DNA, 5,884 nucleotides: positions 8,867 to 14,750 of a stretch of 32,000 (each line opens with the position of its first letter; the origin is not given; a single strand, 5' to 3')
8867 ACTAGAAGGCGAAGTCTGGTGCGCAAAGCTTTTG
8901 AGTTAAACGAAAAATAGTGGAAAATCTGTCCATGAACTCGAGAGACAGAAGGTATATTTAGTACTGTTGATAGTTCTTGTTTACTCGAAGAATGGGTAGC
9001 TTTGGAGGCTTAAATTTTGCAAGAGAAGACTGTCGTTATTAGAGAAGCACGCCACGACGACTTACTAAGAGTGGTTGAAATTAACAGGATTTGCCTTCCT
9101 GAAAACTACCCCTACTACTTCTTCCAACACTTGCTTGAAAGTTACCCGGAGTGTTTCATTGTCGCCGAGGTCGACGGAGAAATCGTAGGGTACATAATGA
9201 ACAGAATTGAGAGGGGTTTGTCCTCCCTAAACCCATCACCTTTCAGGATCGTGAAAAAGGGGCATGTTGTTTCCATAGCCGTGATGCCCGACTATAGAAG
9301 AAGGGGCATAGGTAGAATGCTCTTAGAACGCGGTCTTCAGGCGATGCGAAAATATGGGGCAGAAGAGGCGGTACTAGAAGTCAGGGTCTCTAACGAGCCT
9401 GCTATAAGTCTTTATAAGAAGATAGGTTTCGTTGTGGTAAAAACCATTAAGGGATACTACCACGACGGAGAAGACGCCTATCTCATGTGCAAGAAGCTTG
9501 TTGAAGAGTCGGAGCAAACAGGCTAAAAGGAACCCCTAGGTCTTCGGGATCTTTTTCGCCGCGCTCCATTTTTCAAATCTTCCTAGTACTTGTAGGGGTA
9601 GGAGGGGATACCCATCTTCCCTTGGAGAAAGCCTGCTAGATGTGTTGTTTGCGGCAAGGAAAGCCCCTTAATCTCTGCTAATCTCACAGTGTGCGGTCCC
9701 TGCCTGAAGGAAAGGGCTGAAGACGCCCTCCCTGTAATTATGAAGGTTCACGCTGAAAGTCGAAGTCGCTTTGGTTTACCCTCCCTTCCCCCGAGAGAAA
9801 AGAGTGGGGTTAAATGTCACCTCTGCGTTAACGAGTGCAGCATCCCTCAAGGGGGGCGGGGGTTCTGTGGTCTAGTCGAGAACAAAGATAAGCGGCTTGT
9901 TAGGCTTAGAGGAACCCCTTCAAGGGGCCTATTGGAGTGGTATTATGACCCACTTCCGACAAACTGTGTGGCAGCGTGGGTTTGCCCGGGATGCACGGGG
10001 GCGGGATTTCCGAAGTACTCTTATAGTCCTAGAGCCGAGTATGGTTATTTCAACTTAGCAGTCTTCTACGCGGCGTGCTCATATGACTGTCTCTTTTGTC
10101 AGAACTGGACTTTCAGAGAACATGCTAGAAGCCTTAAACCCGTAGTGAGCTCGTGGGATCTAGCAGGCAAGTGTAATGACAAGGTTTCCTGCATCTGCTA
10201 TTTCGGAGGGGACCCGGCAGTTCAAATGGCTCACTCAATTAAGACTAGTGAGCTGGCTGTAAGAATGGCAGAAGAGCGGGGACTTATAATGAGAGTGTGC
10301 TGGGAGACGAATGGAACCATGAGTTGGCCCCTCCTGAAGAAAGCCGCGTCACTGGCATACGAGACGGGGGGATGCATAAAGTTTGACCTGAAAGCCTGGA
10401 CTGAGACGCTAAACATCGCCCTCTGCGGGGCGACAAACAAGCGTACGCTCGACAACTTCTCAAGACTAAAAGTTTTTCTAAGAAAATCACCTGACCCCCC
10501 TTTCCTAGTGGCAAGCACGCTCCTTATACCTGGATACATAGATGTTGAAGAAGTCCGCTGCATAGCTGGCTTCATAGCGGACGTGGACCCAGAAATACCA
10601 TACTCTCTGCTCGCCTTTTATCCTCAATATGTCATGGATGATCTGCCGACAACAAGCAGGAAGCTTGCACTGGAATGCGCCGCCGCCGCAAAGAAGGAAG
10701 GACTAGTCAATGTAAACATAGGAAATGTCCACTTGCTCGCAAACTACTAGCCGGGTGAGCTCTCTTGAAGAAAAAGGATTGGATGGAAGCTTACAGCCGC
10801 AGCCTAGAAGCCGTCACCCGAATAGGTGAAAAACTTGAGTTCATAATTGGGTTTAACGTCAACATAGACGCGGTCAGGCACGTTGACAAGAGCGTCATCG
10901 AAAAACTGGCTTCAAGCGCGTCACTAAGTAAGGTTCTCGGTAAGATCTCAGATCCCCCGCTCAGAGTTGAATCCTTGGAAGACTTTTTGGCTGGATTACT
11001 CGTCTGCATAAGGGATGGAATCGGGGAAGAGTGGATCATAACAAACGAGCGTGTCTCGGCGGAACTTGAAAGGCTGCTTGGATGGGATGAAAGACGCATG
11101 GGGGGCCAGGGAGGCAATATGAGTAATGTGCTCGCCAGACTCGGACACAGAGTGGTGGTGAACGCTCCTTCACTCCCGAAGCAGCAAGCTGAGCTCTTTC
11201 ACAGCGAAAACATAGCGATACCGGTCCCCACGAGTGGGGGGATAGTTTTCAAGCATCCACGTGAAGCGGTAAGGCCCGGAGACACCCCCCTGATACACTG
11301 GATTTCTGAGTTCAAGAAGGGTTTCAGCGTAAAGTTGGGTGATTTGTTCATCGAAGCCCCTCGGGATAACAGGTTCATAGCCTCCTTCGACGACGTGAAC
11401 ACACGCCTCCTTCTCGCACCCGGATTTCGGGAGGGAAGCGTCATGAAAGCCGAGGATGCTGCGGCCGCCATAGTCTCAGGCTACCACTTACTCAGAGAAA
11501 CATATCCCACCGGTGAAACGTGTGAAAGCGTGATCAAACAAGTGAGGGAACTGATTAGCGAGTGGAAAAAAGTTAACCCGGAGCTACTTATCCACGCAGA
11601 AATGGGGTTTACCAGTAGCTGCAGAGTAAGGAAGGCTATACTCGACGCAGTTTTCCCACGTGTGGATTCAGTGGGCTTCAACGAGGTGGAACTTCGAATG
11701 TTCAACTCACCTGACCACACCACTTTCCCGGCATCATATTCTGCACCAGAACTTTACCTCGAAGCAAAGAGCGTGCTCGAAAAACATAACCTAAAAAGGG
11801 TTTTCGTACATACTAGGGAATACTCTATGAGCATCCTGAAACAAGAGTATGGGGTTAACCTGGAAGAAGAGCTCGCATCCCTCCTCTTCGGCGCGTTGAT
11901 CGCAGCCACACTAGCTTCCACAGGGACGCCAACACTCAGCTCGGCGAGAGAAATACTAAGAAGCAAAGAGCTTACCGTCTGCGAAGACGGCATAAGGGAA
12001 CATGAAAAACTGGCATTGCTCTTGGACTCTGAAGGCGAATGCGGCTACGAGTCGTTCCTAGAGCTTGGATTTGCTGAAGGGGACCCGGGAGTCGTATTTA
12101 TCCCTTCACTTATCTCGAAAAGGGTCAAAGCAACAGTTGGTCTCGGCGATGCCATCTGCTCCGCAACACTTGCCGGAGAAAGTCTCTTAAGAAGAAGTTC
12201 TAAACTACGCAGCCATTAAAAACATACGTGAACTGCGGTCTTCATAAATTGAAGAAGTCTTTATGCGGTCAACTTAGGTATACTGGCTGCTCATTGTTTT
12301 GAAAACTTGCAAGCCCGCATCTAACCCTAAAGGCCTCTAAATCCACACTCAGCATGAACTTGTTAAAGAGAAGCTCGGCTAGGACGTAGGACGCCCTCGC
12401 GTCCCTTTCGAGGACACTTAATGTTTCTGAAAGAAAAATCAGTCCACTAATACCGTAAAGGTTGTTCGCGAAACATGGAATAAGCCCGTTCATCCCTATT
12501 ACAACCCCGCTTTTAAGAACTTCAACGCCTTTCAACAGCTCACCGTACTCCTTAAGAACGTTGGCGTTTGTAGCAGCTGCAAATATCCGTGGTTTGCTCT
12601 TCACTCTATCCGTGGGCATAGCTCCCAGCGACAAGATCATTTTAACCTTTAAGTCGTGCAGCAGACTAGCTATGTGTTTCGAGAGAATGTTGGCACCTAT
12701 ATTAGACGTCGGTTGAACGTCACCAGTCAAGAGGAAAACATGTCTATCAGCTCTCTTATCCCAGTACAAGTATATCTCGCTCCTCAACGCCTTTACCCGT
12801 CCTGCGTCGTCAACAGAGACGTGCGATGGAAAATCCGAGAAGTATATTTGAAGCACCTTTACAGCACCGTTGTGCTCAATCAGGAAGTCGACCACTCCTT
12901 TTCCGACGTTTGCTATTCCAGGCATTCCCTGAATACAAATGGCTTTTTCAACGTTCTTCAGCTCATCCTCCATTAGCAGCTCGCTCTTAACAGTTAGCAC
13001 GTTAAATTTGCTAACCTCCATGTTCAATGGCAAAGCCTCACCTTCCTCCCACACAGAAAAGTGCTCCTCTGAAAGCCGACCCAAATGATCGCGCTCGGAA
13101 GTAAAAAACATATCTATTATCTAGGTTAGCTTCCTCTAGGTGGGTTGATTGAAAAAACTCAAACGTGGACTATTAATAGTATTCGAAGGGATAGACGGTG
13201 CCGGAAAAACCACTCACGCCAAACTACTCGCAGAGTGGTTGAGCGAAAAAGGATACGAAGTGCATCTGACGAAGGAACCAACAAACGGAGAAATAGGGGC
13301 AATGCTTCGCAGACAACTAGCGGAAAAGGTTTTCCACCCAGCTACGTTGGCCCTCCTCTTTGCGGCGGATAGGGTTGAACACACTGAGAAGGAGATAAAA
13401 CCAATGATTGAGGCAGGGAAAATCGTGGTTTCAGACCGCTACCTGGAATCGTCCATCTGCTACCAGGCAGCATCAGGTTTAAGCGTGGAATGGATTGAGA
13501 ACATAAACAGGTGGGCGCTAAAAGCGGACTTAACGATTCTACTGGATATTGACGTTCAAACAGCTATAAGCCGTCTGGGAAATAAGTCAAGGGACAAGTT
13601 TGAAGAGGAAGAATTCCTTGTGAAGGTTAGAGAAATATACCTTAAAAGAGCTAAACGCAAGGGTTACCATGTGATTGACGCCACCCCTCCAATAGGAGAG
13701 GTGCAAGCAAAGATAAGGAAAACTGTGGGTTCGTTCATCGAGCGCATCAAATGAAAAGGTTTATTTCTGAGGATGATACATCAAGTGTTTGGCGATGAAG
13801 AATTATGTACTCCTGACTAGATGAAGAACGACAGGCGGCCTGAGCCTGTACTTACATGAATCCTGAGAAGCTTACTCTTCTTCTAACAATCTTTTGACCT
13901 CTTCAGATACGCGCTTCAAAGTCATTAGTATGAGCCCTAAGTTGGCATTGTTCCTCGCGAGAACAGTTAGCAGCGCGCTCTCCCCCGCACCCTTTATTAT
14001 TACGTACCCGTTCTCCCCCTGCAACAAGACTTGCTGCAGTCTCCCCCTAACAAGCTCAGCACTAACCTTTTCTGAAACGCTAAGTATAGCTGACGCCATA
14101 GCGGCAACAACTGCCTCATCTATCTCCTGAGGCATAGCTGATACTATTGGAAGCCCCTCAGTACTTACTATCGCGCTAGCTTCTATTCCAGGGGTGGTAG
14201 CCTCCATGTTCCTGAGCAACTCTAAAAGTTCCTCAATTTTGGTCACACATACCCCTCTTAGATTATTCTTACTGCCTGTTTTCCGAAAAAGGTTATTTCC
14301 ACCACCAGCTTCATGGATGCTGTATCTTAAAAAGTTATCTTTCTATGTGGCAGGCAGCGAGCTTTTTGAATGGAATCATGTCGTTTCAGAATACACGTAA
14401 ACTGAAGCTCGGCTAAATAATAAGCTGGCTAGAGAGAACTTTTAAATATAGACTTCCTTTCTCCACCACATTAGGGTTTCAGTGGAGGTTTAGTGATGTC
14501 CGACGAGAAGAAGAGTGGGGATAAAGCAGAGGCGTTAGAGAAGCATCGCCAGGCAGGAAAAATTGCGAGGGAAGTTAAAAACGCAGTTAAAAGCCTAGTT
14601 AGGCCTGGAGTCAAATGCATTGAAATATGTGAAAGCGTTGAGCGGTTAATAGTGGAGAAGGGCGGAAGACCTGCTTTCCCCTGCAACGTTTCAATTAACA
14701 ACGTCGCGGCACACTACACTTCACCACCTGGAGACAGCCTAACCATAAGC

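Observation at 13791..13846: Textbook box C/D guide sRNA hidden between tmk and the roadblock gene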

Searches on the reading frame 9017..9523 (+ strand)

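Call 29: search_protein_families(library=pfam, proteins=[window:9017-9523:+])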
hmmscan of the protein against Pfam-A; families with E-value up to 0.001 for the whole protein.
window:9017-9523:+ (169 aa): 6 families
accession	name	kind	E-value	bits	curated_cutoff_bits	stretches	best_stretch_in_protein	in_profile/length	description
PF00583.31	Acetyltransf_1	-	5.3e-24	85.2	20.7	1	18-138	3-116/116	Acetyltransferase (GNAT) family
PF13508.13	Acetyltransf_7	-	1.3e-16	61.2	27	1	45-139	3-83/84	Acetyltransferase (GNAT) domain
PF13673.13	Acetyltransf_10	-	2.9e-13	50.4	23.6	1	46-142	32-111/128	Acetyltransferase (GNAT) domain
PF13527.13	Acetyltransf_9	-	7.3e-09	36.1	25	1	8-138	2-124/127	Acetyltransferase (GNAT) domain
PF08445.16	FR47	-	9.2e-09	35.6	22.1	1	82-141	22-80/86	FR47-like protein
PF13420.13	Acetyltransf_4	-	4.1e-05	24.1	24.3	1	83-154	77-150/155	Acetyltransferase (GNAT) domain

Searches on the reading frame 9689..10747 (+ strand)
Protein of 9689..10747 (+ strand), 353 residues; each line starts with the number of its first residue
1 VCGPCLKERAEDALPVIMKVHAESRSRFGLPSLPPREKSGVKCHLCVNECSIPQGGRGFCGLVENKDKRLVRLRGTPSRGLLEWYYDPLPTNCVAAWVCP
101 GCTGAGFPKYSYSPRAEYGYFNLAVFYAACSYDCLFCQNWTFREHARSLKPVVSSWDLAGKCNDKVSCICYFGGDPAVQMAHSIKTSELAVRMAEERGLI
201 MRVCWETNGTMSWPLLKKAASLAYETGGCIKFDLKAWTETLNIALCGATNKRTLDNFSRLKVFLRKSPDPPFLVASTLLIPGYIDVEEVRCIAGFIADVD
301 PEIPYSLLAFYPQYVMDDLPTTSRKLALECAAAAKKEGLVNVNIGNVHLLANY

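Call 29: search_protein_families(library=pfam, proteins=[window:9689-10747:+])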
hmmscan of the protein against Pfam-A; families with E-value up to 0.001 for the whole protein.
window:9689-10747:+ (353 aa): 1 family
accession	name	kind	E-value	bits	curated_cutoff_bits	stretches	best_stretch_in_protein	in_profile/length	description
PF04055.27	Radical_SAM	-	1.7e-08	35.2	29.5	1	126-261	3-137/166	Radical SAM superfamily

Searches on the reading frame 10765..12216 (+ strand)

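Call 29: search_protein_families(library=pfam, proteins=[window:10765-12216:+])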
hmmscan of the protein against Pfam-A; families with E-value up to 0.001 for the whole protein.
window:10765-12216:+ (484 aa): 1 family
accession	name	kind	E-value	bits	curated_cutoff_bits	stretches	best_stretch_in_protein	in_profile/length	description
PF04587.20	ADP_PFK_GK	-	1e-78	265.4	27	1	27-470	4-429/430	ADP-specific Phosphofructokinase/Glucokinase conserved region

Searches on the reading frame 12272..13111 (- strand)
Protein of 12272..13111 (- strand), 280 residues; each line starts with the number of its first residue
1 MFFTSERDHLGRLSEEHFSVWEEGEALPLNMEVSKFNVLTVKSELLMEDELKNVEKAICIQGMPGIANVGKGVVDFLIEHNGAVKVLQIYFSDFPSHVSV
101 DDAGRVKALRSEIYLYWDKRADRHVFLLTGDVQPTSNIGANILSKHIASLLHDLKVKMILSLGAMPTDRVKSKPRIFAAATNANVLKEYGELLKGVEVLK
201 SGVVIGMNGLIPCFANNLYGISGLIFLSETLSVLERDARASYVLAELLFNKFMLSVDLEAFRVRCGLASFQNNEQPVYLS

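Call 29: search_protein_families(library=pfam, proteins=[window:12272-13111:-])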
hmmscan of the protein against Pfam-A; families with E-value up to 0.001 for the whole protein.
window:12272-13111:- (280 aa): 1 family
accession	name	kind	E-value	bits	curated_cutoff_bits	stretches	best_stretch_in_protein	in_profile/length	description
PF09754.15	PAC2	-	2.4e-24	86.8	25.8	1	60-260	2-199/215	PAC2 family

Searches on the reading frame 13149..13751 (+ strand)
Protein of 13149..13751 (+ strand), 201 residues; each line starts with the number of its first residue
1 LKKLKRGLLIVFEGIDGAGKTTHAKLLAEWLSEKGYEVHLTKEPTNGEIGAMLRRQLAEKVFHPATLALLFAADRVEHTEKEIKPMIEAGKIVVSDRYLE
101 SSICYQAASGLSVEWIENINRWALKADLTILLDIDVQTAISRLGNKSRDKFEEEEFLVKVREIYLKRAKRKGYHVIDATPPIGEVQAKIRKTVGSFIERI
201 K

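Call 29: search_protein_families(library=pfam, proteins=[window:13149-13751:+])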
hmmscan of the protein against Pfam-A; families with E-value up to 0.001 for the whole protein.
window:13149-13751:+ (201 aa): 6 families
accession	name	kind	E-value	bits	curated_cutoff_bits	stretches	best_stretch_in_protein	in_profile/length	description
PF02223.23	Thymidylate_kin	-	1.3e-53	181.9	27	1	12-189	1-185/185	Thymidylate kinase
PF13521.12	AAA_28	-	7.9e-07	29.9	27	1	10-177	2-155/164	AAA domain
PF20720.3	nSTAND3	-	4.1e-05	23.8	27.2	1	2-45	12-55/155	Novel STAND NTPase 3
PF01712.25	dNK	-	0.00025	21.3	27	0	10-169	1-160/203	Deoxynucleoside kinase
PF03976.20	PPK2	-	0.00026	21.1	22.3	1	5-52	29-76/229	Polyphosphate kinase 2 (PPK2)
PF13401.12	AAA_22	-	0.00047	20.9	27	1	8-77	6-65/130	AAA domain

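Call 47: find_related_loci(query=window:13149-13751:+, collection=genome_contigs, flank=1500)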
Query window:13149-13751:+ (201 aa) in genome_contigs; peptide patterns used: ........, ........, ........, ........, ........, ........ (x = any residue, [..] = any of these).
600 stretches matched a pattern (row limit reached: there are more); 574 encode a relative of the query (tblastn E <= 1e-3); the best 80 are kept; 80 distinct loci.
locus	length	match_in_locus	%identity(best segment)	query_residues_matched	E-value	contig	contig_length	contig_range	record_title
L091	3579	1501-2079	70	1-193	9e-92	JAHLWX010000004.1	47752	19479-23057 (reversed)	MAG: Candidatus Jordarchaeum sp. LHC_1308 MAG_1308_Ga0212122_1000178, whole genome shotgun sequence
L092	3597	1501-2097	46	1-198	1e-58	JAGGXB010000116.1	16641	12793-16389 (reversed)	MAG: Thermoproteales archaeon isolate AUK141 PB_MBMC_095_c_000000000093, whole genome shotgun sequence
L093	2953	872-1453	46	6-198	1e-53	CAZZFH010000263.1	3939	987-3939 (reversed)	MAG TPA_asm: uncultured Candidatus Bathyarchaeia archaeon isolate SRP178699_co2_149 genome assembly, contig: NODE_31053_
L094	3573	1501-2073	46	5-193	4e-49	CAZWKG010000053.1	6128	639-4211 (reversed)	MAG TPA_asm: uncultured Candidatus Bathyarchaeia archaeon isolate SRP239594_co1_173 genome assembly, contig: NODE_8778_l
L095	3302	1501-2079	45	7-198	1e-46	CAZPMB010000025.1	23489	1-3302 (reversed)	MAG TPA_asm: uncultured Candidatus Bathyarchaeia archaeon isolate binchicken_co383_203 genome assembly, contig: NODE_514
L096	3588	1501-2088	50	2-194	4e-46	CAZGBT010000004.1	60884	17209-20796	MAG TPA_asm: uncultured archaeon isolate SRP141552_co1_15 genome assembly, contig: NODE_151_length_60884_cov_19.117411, 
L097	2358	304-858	44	8-197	3e-45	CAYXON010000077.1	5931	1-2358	MAG TPA_asm: uncultured archaeon isolate SRP178699_co1_62 genome assembly, contig: NODE_19756_length_5931_cov_4.284377, 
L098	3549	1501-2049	46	9-191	3e-43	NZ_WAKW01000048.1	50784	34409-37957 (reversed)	MAG: Methanothermococcus sp. isolate S013_52_esom k151_279031, whole genome shotgun sequence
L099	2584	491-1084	44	4-199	5e-43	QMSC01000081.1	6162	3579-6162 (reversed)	MAG: Thermoprotei archaeon isolate B14_G17 B14_Guay17_scaffold_05519, whole genome shotgun sequence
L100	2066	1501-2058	42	8-189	1e-42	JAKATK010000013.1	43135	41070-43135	MAG: Candidatus Micrarchaeota archaeon isolate YP2.bin58 NODE_822_length_43135_cov_12.143043, whole genome shotgun seque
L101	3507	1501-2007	47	9-179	9e-42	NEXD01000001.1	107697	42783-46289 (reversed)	MAG: Candidatus Marsarchaeota G1 archaeon BE_D NAG2_G1-r04_contig00002, whole genome shotgun sequence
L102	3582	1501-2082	42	4-194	4e-41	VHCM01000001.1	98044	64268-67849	MAG: Verrucomicrobia bacterium isolate M_surface_10_m2_023 M_surface_10_m2_023_Ga0194123_10000291, whole genome shotgun 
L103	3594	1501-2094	41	4-201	4e-41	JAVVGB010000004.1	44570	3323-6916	MAG: Thermoproteota archaeon isolate PSS.bin.16 NODE_64_length_44570_cov_94.951185, whole genome shotgun sequence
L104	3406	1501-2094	40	7-201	9e-41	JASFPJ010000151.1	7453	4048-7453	MAG: Candidatus Aminicenantes bacterium isolate D0819M58metaG_Bin_295 D0819M58metaG_FD_scaffold_1161_c1, whole genome sh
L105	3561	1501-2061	42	8-186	2e-40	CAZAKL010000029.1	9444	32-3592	MAG TPA_asm: uncultured archaeon isolate binchicken_co36_221 genome assembly, contig: NODE_5127_length_9444_cov_7.857919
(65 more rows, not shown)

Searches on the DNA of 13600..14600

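Call 8: search_rna_families(source=window, start=13600, end=14600, threshold=evalue, max_evalue=10, show_alignments=4)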
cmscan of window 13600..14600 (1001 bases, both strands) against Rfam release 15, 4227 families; matches with E-value up to 10: 13.
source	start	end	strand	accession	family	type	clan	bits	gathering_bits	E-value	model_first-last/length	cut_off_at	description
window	13791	13845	+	RF01152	sR1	Gene; snRNA; snoRNA; CD-box;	-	31.3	45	6.9e-06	1-57/57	no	Small nucleolar RNA sR1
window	13790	13846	+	RF00274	SNORD57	Gene; snRNA; snoRNA; CD-box;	CL00058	17.5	47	1.6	1-72/72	no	Small nucleolar RNA SNORD57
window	13791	13845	+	RF01145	sR14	Gene; snRNA; snoRNA; CD-box;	-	16.9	38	0.07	1-54/54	no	Small nucleolar RNA sR14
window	13790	13850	+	RF01277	snoU54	Gene; snRNA; snoRNA; CD-box;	CL00008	16.3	35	3.1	1-67/67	no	Small nucleolar RNA U54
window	13791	13845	+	RF01133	sR3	Gene; snRNA; snoRNA; CD-box;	-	15.7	41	0.23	1-55/55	no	Small nucleolar RNA sR3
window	13788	13845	+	RF01139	sR2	Gene; snRNA; snoRNA; CD-box;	-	15.4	42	1.1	1-57/57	no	Small nucleolar RNA sR2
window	13791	13845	+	RF01130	sR46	Gene; snRNA; snoRNA; CD-box;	-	15.1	50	0.95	1-56/56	no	Small nucleolar RNA sR46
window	13791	13845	+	RF01303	sR49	Gene; snRNA; snoRNA; CD-box;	-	14.5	50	6.9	1-56/56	no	Small nucleolar RNA sR49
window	13791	13845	+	RF01149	sR10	Gene; snRNA; snoRNA; CD-box;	-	13.7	45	1.1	1-54/54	no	Small nucleolar RNA sR10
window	13792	13844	+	RF01304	sR5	Gene; snRNA; snoRNA; CD-box;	-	13.7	40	2.2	1-53/53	no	Small nucleolar RNA sR5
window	13791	13868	+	RF01126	sR41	Gene; snRNA; snoRNA; CD-box;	-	13.6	54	1.9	1-53/53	no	Small nucleolar RNA sR41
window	13791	13845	+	RF01144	sR17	Gene; snRNA; snoRNA; CD-box;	-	11.7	36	7.8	1-55/55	no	Small nucleolar RNA sR17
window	13791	13845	+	RF01122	sR39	Gene; snRNA; snoRNA; CD-box;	-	11.3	50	5.9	1-56/56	no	Small nucleolar RNA sR39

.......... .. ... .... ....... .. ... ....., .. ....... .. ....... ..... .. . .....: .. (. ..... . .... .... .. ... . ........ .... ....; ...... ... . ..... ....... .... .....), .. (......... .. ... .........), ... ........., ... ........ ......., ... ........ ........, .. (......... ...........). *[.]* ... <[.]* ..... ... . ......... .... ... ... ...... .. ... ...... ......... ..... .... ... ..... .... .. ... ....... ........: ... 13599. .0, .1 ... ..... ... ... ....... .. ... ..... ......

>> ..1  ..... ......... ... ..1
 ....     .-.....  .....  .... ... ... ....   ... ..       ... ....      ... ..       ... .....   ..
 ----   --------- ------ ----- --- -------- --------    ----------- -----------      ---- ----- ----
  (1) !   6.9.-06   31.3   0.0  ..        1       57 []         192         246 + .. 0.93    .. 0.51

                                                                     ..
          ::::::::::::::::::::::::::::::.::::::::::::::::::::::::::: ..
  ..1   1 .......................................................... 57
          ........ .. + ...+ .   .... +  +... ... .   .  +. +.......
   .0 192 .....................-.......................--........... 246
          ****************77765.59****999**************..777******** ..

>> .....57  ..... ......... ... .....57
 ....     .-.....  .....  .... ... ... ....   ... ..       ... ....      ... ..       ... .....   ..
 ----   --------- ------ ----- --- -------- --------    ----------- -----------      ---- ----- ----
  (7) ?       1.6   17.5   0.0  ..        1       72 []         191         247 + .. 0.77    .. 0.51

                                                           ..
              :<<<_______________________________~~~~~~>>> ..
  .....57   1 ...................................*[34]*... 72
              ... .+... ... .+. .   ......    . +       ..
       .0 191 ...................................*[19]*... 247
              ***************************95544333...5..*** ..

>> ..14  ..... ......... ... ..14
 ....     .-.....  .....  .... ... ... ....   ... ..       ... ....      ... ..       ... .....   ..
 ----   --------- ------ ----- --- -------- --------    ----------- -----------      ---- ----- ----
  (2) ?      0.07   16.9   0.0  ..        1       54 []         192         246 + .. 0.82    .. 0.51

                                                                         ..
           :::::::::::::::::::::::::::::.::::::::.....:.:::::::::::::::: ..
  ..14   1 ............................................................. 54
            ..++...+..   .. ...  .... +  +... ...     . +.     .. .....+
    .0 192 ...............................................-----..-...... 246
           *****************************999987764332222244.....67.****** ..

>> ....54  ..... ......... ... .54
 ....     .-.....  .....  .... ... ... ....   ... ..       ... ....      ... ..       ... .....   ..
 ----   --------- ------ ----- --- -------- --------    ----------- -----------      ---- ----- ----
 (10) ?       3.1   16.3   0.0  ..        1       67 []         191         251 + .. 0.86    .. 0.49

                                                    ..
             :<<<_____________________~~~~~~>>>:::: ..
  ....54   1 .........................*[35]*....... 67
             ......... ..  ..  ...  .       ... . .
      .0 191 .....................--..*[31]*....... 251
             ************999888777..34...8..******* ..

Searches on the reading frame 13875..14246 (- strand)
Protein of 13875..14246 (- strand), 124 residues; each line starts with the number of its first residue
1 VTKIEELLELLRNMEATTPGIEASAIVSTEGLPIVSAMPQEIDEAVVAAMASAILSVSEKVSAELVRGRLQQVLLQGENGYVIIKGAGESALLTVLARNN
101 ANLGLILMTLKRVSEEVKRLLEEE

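Call 29: search_protein_families(library=pfam, proteins=[window:13875-14246:-])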
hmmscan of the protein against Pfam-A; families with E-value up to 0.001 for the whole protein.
window:13875-14246:- (124 aa): 2 families
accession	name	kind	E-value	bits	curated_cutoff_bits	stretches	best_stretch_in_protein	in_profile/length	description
PF03259.23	Robl_LC7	-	7.9e-18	64.4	23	1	16-97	10-91/91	Roadblock/LC7 domain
PF08923.16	MAPKK1_Int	-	0.00051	20.3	25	1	10-115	6-110/119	Mitogen-activated protein kinase kinase 1 interacting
